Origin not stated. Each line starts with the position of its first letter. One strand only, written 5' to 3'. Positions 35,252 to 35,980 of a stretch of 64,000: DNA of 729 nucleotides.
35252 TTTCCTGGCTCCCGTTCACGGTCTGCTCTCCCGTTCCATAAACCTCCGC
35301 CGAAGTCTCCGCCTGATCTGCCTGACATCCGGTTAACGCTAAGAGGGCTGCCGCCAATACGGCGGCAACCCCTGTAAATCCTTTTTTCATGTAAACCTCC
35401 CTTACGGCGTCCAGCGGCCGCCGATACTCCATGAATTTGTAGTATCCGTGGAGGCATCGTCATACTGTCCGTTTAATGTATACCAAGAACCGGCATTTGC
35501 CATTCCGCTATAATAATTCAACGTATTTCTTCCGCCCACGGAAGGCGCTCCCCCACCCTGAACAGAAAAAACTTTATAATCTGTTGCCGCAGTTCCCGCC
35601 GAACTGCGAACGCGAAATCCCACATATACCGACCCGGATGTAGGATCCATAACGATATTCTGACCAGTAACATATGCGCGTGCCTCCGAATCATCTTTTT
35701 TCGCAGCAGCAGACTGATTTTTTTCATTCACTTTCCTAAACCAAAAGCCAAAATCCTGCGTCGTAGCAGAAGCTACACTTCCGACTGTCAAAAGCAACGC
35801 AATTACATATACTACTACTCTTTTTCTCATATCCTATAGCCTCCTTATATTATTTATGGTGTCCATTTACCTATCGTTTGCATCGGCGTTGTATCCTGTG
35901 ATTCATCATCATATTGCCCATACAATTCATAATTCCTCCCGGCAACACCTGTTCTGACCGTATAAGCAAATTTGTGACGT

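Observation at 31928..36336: Two paralogous small secreted proteins followed by lipoprotein/ABC-2 permease/ABC ATPase: candidate bacteriocin-plus-immunity locus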

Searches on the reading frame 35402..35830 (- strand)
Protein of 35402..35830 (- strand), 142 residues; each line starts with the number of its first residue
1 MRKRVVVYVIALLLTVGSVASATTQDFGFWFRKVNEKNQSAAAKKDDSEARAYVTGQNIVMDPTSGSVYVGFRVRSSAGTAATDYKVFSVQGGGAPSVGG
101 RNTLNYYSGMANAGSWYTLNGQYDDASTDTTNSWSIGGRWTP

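Call 3: search_protein_families(library=pfam, proteins=[window:35402-35830:-], max_evalue=1)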
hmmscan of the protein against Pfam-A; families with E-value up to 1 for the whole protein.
window:35402-35830:- (142 aa): 1 family
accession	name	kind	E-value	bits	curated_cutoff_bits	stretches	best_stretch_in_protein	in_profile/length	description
PF13699.11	eCIS_core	-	0.062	13.9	22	1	19-63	6-51/79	eCIS core domain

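Call 4: search_protein_families(library=ncbifam, proteins=[window:35402-35830:-], max_evalue=1)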
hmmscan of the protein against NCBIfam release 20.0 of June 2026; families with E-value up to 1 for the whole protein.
window:35402-35830:- (142 aa): 2 families
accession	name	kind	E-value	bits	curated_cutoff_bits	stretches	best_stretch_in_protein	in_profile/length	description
TIGR04447.1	PatC_TenC_TruC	domain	0.069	13.5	30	1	25-44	4-21/34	cyanobactin biosynthesis PatC/TenC/TruC family protein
NF047623.1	Stavidin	equivalog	0.56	10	300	0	100-132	61-93/183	streptavidin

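Call 7: find_homologous_proteins(query=window:35405-35830:-, max_evalue=0.01)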
Query seq(142 aa) (142 aa): 3 proteins with E <= 0.01 among 30 candidates.
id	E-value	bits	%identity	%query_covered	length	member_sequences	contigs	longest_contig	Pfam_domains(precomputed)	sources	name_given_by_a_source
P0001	4.8e-87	307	100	100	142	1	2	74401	-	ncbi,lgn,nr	ncbi:MAG: hypothetical protein HFI93_03010 [Lachnospiraceae bacterium]|nr:hypothetical protein [Lach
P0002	8.3e-58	213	71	100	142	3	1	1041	-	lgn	-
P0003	8.0e-45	171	72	80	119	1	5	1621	-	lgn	-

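Call 18: predict_structure(alignment_id=A1)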
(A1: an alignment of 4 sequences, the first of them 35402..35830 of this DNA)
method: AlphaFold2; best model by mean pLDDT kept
length: 142 residues; sequences in the alignment: 4
mean_pLDDT: 39.1   pTM: 0.23
mean pLDDT of the five models: 39.1, 38.7, 38.3, 37.7, 35.7
residues with pLDDT >= 90: 0; 70-90: 0; 50-70: 15; < 50: 127
segments of 3 or more residues with pLDDT < 50: 15-71, 73-142
pLDDT, mean of each block of 10 residues (from residue 1): 61 47 38 33 33 42 42 42 39 32 32 32 36 38 32
secondary structure, 60 per line:
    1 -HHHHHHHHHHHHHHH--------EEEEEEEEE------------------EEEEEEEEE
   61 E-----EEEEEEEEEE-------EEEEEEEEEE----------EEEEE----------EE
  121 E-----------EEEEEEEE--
elements in order: H2-16 E25-33 E52-61 E67-76 E84-93 E104-108 E119-121 E133-140

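Call 19: search_protein_representatives(alignment_id=A1)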
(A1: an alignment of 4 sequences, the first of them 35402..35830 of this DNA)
Query: 4 sequences, 142 profile positions. Proteins with E-value up to 0.001 (for the whole library): 59; up to 1e-10: 8; up to 1e-30: 2. The best 59 are listed.
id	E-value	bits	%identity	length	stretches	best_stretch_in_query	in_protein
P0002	4.5e-76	270.1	-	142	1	1-142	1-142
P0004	7.9e-66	236.8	-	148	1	1-142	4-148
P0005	7.8e-22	94.2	-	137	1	1-142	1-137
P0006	2.9e-18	82.7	-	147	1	7-142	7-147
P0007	2.8e-15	73.0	-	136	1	4-142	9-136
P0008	1.2e-13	67.6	-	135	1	7-142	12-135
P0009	6.7e-13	65.3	-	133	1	6-142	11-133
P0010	1.8e-12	63.9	-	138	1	12-142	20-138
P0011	1.2e-09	54.7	-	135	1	5-142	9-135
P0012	3.9e-09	53.1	-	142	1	4-142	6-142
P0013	2.7e-07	47.1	-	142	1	6-142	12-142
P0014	3.5e-07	46.7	-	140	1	3-142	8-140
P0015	4.7e-07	46.3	-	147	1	6-140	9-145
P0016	5.5e-07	46.1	-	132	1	14-142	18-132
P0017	7.0e-07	45.8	-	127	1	11-142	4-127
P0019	1.6e-06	44.6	-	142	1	9-142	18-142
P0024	3.0e-06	43.7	-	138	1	9-142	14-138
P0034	3.3e-05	40.4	-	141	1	9-142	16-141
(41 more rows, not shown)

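Call 22: search_protein_families(library=pfam, alignment_id=A2, max_evalue=0.01)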
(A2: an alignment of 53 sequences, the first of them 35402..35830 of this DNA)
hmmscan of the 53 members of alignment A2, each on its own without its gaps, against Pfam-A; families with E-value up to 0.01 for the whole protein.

A. member 1, window:35402-35830:- (142 aa): 0 families

B. families by the number of members that match (of 53 scanned): 1 family
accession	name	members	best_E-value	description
PF12071.13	DUF3551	1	0.003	Protein of unknown function (DUF3551)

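Call 23: search_solved_structures(query=A2, max_evalue=10)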
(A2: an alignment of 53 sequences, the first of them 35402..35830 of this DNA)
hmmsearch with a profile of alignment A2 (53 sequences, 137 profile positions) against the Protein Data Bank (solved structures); distinct sequences matched with E-value up to 10: 58.
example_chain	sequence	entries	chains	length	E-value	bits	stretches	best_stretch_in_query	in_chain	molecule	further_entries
8vur_L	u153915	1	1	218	1.1e-07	35.3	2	67-133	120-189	003-102 Light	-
3b5g_A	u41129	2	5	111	0.002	21.4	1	61-133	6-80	AMYLOID LAMBDA 6 LIGHT CHAIN VARIABLE REGION PIP | Amyloid lambda 6 light chain variable region PIP (fragment)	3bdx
2mmx_A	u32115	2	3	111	0.0038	20.5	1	67-133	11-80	V1-22 protein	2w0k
8vuh_L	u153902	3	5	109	0.0042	20.4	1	67-133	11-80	003-102 Light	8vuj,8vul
8vuy_K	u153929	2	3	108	0.0043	20.4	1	67-133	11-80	003-102 Light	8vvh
1pew_A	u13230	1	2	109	0.0043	20.4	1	69-133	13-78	Jto2, a LAMBDA-6 TYPE IMMUNOGLOBULIN LIGHT CHAIN, VARIABLE DOMAIN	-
9oka_E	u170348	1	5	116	0.0063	19.9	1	67-133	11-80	Immunoglobulin l6 light-chain AL-224L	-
2w0l_A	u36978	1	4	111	0.0063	19.9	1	70-133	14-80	V1-22 protein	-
7t3m_D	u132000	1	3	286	0.0075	19.6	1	67-133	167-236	Antibody 2-7 scFv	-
7tty_L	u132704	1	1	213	0.01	19.2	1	67-133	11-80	1040 light chain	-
7sd5_L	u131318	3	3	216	0.01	19.2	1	67-133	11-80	10-40 Light chain | 1040 light chain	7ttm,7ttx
7wo4_E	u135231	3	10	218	0.011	19.1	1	67-133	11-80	mAb15 VL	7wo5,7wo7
8vun_I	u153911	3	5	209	0.015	18.6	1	67-133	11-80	008-218 Light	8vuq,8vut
2mkw_A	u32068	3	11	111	0.015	18.6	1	67-133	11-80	V1-22 protein | Amyloid lambda 6 light chain variable region PIP | 6aJL2 protein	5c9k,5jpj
7jxc_L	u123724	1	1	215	0.015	18.6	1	67-133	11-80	S2H14 antigen-binding (Fab) fragment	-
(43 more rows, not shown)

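Call 24: search_protein_families(library=ncbifam, alignment_id=A2, max_evalue=0.01)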
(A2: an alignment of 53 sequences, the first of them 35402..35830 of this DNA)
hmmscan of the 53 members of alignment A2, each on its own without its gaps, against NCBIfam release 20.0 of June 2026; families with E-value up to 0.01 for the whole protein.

A. member 1, window:35402-35830:- (142 aa): 0 families

B. families by the number of members that match (of 53 scanned): 6 families
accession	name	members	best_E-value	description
NF033554.9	floc_PepA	3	0.00028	flocculation-associated PEP-CTERM protein PepA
NF052636.1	Rick_Adr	1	4.8e-05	adhesin Adr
TIGR04429.1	Phr_nterm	1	0.0026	Phr family secreted Rap phosphatase inhibitor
NF041530.1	LvrD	1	0.0083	T4SS-associated protein LvrD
NF041742.1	WGxxGxxG_fam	1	0.0085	WGxxGxxG family protein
NF004238.1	PRK05682.1-1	1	0.01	flagellar hook protein FlgE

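Call 27: predict_structure(alignment_id=A2)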
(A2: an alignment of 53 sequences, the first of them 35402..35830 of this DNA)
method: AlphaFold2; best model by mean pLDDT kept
length: 142 residues; sequences in the alignment: 53
mean_pLDDT: 89.5   pTM: 0.81
mean pLDDT of the five models: 89.5, 88.6, 86.5, 85.6, 85.1
residues with pLDDT >= 90: 94; 70-90: 39; 50-70: 8; < 50: 1
segments of 3 or more residues with pLDDT < 50: none
pLDDT, mean of each block of 10 residues (from residue 1): 75 74 93 97 97 92 84 98 96 64 97 98 94 93 97
secondary structure, 60 per line:
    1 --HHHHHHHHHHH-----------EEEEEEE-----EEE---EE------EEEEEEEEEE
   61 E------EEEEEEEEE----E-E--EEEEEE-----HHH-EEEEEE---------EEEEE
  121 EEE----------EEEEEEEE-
elements in order: H3-13 E25-31 E37-39 E51-61 E68-76 E86-91 E101-106 E116-123 E134-141

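Call 29: find_related_loci(query=A3, collection=genome_contigs, flank=8000)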
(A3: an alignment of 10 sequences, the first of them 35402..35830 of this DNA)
Query A3 (142 aa) in genome_contigs; peptide patterns used: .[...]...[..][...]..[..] (x = any residue, [..] = any of these).
50 stretches matched a pattern; 3 encode a relative of the query (tblastn E <= 1e-3); 3 distinct loci.
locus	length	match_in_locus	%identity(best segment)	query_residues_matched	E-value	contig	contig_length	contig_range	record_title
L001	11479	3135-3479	35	3-124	5e-10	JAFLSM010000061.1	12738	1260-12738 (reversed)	MAG: Ruminococcus sp. isolate HAN027 Seq61, whole genome shotgun sequence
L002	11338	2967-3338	32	4-142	6e-9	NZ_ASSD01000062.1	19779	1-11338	Paenibacillus zanthoxyli JH29 S8_contig00022, whole genome shotgun sequence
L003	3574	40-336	36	11-95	6e-6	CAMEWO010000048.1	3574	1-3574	MAG: uncultured Eubacterium sp. isolate SRR11489792_bin.69_metaWRAP_v1.3_MAG genome assembly, contig: ERZ11466811.38529,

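Call 37: search_protein_families(library=pfam, proteins=[L001:186-1463:-, L001:2503-3075:+, L001:3596-4723:+, L001:4720-5514:+, L001:5501-6343:+, L002:546-1826:-, L002:3329-4585:+, L002:4605-5387:+, L002:5338-6234:+], max_evalue=0.1)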
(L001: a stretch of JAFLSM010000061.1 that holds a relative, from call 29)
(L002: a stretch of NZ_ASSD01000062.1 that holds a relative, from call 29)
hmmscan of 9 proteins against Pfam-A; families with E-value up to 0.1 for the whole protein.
L001:186-1463:- (425 aa): 2 families
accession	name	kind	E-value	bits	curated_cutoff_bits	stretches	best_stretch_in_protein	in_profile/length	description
PF14501.12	HATPase_c_5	-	6.4e-22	77.8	22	1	322-423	2-101/102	GHKL domain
PF02518.31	HATPase_c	-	2e-05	25.4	26.4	1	323-410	3-93/111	Histidine kinase-, DNA gyrase B-, and HSP90-like ATPase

L001:2503-3075:+ (190 aa): 1 family
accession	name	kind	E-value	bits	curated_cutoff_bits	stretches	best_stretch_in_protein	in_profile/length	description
PF04647.20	AgrB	-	9.8e-43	146.1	23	1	6-182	1-183/185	Accessory gene regulator B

L001:3596-4723:+ (375 aa): 1 family
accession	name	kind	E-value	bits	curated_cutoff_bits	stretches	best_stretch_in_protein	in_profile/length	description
PF19499.4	DUF6034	-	0.00036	20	27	1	55-101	67-113/481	Family of unknown function (DUF6034)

L001:4720-5514:+ (264 aa): 0 families

L001:5501-6343:+ (280 aa): 1 family
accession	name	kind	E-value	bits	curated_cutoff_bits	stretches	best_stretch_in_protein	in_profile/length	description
PF06550.16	SPP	-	0.00024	21.2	23.9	1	79-204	38-163/283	Signal-peptide peptidase, presenilin aspartyl protease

L002:546-1826:- (426 aa): 4 families
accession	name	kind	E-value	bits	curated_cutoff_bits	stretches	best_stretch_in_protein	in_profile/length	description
PF14501.12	HATPase_c_5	-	8e-24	84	22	1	324-423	3-102/102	GHKL domain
PF02518.31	HATPase_c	-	1.3e-06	29.3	26.4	1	324-424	3-109/111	Histidine kinase-, DNA gyrase B-, and HSP90-like ATPase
PF12895.13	ANAPC3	-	0.0052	17.5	27.2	1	200-272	9-81/82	Anaphase-promoting complex, cyclosome, subunit 3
PF22954.2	DUF7027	-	0.056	13.8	27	1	37-67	50-80/100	Domain of unknown function (DUF7027)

L002:3329-4585:+ (418 aa): 3 families
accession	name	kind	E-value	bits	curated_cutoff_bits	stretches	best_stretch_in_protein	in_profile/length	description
PF19499.4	DUF6034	-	2e-06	27.5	27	1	39-129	4-104/481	Family of unknown function (DUF6034)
PF22692.1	LlgE_F_G_D1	-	0.01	16.4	27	0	136-176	9-45/64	Flagellar hook protein FlgE/F/G D1 domain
PF01250.22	Ribosomal_S6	-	0.027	15.1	27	0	241-272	34-65/90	Ribosomal protein S6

L002:4605-5387:+ (260 aa): 0 families

L002:5338-6234:+ (298 aa): 0 families

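Call 39: find_encoding_contigs(protein=P0005, flank=8000, max_places=3)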
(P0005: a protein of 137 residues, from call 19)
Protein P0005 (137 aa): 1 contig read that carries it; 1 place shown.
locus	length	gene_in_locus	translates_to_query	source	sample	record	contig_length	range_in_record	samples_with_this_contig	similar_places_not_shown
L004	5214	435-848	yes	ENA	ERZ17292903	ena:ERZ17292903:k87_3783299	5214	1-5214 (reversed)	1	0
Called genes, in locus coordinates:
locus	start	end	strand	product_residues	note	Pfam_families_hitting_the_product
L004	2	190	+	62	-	?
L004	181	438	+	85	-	PF00005:ABC_tran (weak)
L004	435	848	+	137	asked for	-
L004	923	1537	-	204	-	PF03193:RsgA_GTPase (faint), PF00350:Dynamin_N (faint), PF01926:MMR_HSR1, PF02421:FeoB_N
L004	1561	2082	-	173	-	PF14277:DUF4364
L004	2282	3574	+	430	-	PF07498:Rho_N, PF07497:Rho_RNA_bind, PF00006:ATP-synt_ab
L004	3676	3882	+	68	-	PF01197:Ribosomal_L31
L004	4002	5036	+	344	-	PF07136:DUF1385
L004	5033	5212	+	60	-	?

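Call 40: fold_search(model_id=the predicted structure, library=pdb)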
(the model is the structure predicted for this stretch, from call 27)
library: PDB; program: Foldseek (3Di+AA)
matches with E <= 10: 1555; with E <= 0.001: 6
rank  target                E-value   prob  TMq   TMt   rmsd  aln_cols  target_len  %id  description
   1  1f15_B                3.6e-04  0.98  0.27  0.22  12.3       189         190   10  CUCUMBER MOSAIC VIRUS (STRAIN FNY) (released 2000-06-21)
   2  7vrp_F                5.0e-04  0.99  0.36  0.17   7.7       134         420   14  Structure of infectious bursal disease virus Gx strain (released 2022-03-30)
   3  9i0y_a                6.6e-04  0.98  0.30  0.35   7.8       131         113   10  Recombinant Ena2A fibers (released 2025-03-12)
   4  7vrn_A                8.3e-04  0.98  0.33  0.16   8.7       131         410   12  Structure of infectious bursal disease virus Gt strain (released 2022-03-30)
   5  9i0y_0                8.3e-04  0.97  0.30  0.35   7.7       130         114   10  Recombinant Ena2A fibers (released 2025-03-12)
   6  1f15_C                9.3e-04  0.96  0.28  0.23  11.7       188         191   11  CUCUMBER MOSAIC VIRUS (STRAIN FNY) (released 2000-06-21)
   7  5gu5                  1.0e-03  1.00  0.38  0.46   5.3       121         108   11  Crystal structure of p24gamma2 GOLD domain determined by sulfur-SAD (released 2017-01-25)
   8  7vrp_C                1.0e-03  0.99  0.34  0.16   8.4       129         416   14  Structure of infectious bursal disease virus Gx strain (released 2022-03-30)
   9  7vrp_A                1.1e-03  0.98  0.35  0.16   8.6       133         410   14  Structure of infectious bursal disease virus Gx strain (released 2022-03-30)
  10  1w39_A                1.1e-03  0.89  0.24  0.21  10.4       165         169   13  Crystal structure of an artificial top component of turnip yellow mosaic virus (released 2004-08-16)
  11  7rrm_A                1.2e-03  1.00  0.41  0.53   5.4       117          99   13  Structure of the human TMED1 (p24gamma1) Golgi dynamics Domain (released 2021-10-20)
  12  3afg_A                1.2e-03  1.00  0.37  0.14   5.6       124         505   14  Crystal structure of ProN-Tk-SP from Thermococcus kodakaraensis (released 2010-08-04)
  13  7vrn_I                1.5e-03  0.97  0.34  0.16   8.5       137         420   13  Structure of infectious bursal disease virus Gt strain (released 2022-03-30)
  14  2xpj_B                1.5e-03  0.75  0.23  0.19  11.5       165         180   14  Crystal structure of Physalis Mottle Virus with intact ordered RNA (released 2010-09-15)
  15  7rlm_B                1.5e-03  0.97  0.31  0.31   8.6       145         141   12  Crystal Structure of Potato Leafroll Virus (PLRV) Coat Protein (released 2022-01-19)
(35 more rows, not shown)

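Call 41: find_encoding_contigs(protein=P0006, flank=9000, max_places=3)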
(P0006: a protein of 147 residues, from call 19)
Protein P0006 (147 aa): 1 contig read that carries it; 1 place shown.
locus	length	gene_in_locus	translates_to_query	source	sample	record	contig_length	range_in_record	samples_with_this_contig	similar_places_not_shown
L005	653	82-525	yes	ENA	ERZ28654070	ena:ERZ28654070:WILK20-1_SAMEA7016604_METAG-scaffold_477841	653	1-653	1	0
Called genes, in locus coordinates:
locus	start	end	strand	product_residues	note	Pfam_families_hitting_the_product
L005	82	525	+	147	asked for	-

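Call 42: find_encoding_contigs(protein=P0007, flank=9000, max_places=3)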
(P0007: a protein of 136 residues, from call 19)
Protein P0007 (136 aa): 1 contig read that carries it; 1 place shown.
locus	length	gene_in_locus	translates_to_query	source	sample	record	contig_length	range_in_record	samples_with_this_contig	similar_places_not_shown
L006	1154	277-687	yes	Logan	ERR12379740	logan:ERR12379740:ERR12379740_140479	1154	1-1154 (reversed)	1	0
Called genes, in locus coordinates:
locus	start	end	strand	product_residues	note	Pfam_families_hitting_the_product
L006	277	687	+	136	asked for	-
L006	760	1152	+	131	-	?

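Call 43: find_encoding_contigs(protein=P0010, flank=9000, max_places=3)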
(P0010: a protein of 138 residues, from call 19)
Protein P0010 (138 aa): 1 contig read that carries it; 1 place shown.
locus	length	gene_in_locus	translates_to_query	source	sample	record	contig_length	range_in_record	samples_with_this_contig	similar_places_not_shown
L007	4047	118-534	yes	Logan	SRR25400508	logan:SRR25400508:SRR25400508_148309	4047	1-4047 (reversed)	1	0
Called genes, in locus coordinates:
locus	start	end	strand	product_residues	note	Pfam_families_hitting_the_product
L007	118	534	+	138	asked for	-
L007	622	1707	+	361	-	-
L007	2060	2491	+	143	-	-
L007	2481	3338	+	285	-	-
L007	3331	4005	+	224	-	PF00005:ABC_tran, PF13304:AAA_21 (faint)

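Call 44: find_related_loci(query=A3, collection=metagenome_contigs, flank=8000)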
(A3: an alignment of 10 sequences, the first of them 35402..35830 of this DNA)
Query A3 (142 aa) in metagenome_contigs; peptide patterns used: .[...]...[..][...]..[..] (x = any residue, [..] = any of these).
78 stretches matched a pattern; 7 encode a relative of the query (tblastn E <= 1e-3); 7 distinct loci.
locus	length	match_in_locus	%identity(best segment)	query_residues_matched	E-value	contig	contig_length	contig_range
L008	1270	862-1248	34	2-142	4e-13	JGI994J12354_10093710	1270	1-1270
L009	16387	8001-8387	31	1-142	1e-9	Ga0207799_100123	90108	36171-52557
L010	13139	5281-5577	36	16-124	5e-9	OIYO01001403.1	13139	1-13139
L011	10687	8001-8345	32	3-124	4e-9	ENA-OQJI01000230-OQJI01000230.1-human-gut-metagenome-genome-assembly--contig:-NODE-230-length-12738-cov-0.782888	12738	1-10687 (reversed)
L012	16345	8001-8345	32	3-124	4e-9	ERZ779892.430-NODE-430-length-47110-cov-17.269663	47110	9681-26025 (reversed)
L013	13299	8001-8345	32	3-124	4e-9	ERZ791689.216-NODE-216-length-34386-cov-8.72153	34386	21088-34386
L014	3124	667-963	36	11-95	1e-5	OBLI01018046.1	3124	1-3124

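Call 45: fold_search(model_id=the predicted structure, library=viral)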
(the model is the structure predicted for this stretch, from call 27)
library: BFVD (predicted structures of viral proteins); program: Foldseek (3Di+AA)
matches with E <= 10: 1826; with E <= 0.001: 54
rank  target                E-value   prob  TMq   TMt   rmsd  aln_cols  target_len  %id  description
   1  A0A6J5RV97            3.3e-05  1.00  0.39  0.34   6.6       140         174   12  Uncharacterized protein [uncultured Caudovirales phage]
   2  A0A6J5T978            6.5e-05  1.00  0.42  0.42   7.2       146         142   16  Uncharacterized protein [uncultured Caudovirales phage]
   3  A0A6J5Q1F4            6.9e-05  1.00  0.47  0.45  10.0       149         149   17  Uncharacterized protein [uncultured Caudovirales phage]
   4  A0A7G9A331            7.3e-05  1.00  0.64  0.75   3.1       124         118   10  (no name in the UniProt tables at hand)
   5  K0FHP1                7.7e-05  1.00  0.36  0.13   8.3       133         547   13  Structural polyprotein (Fragment) [Avian infectious bursal disease virus]
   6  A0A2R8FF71            1.0e-04  1.00  0.34  0.15   9.9       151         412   12  Collagen-like protein (Fragment) [Brazilian cedratvirus IHUMI]
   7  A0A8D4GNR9            1.2e-04  1.00  0.42  0.29   6.3       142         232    9  (no name in the UniProt tables at hand)
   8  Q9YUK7                1.4e-04  1.00  0.40  0.39   7.5       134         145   13  Structural polyprotein (Fragment) [Avian infectious bursal disease virus]
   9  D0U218                1.6e-04  1.00  0.53  0.38   5.6       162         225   13  Uncharacterized protein [Clavibacter phage CMP1]
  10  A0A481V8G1            1.7e-04  1.00  0.41  0.38  15.7       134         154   11  Transmembrane domain protein [Halobacterium phage ChaoS9]
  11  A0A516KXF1            2.0e-04  1.00  0.39  0.14   6.4       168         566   13  (no name in the UniProt tables at hand)
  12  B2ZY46                2.1e-04  1.00  0.45  0.13   6.0       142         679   13  Rhamnogalacturonase A/B/Epimerase-like pectate lyase domain-containing protein [Ralstonia phage phiRSL1]
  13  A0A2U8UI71            2.1e-04  1.00  0.38  0.07   8.1       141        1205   13  (no name in the UniProt tables at hand)
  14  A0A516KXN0            3.0e-04  1.00  0.34  0.37   6.9       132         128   14  (no name in the UniProt tables at hand)
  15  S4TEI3                3.0e-04  1.00  0.36  0.24  10.2       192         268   10  Uncharacterized protein [uncultured marine virus]
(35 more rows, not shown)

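Call 81: search_protein_families(library=phrogs, proteins=[window:35402-35830:-], max_evalue=0.1)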
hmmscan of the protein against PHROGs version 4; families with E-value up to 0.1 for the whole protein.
window:35402-35830:- (142 aa): 0 families

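Call 91: find_encoding_contigs(protein=P0019, flank=8000, max_places=2)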
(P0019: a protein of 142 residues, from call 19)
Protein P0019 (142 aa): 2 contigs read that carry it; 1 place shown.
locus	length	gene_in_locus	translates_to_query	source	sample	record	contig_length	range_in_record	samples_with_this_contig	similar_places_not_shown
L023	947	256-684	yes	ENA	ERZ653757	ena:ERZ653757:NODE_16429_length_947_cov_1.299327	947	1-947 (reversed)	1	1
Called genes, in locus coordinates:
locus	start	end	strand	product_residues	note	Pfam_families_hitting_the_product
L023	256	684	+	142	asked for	-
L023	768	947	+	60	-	?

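Call 92: find_encoding_contigs(protein=P0024, flank=8000, max_places=2)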
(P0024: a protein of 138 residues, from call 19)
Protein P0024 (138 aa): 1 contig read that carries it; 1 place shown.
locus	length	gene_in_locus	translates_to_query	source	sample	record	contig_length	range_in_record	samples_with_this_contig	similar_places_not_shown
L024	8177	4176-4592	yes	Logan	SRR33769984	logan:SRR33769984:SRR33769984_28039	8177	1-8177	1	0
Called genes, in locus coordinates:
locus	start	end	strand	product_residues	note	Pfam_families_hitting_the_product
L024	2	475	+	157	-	?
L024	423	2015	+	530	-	PF00072:Response_reg, PF17853:GGDEF_2 (faint), PF00165:HTH_AraC, PF12833:HTH_18, PF00165:HTH_AraC (weak)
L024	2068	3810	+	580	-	PF00135:COesterase, PF20434:BD-FAE, PF07859:Abhydrolase_3 (weak)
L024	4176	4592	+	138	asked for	-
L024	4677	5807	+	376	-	-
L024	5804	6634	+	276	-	-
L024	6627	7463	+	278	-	-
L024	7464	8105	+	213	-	PF00005:ABC_tran, PF13304:AAA_21 (weak)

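Call 93: find_encoding_contigs(protein=P0034, flank=8000, max_places=2)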
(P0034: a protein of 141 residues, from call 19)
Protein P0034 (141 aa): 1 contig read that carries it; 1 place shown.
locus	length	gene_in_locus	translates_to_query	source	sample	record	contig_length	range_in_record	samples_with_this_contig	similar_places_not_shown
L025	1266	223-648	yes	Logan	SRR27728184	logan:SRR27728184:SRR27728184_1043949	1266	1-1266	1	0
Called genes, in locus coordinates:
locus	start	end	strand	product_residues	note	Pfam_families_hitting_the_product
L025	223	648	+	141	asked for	-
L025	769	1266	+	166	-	?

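Call 105: search_dna_similar(query=window:35402-35830:-, collection=phages, mode=protein, max_evalue=0.01)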
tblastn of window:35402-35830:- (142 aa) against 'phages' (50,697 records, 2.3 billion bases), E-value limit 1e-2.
No match.
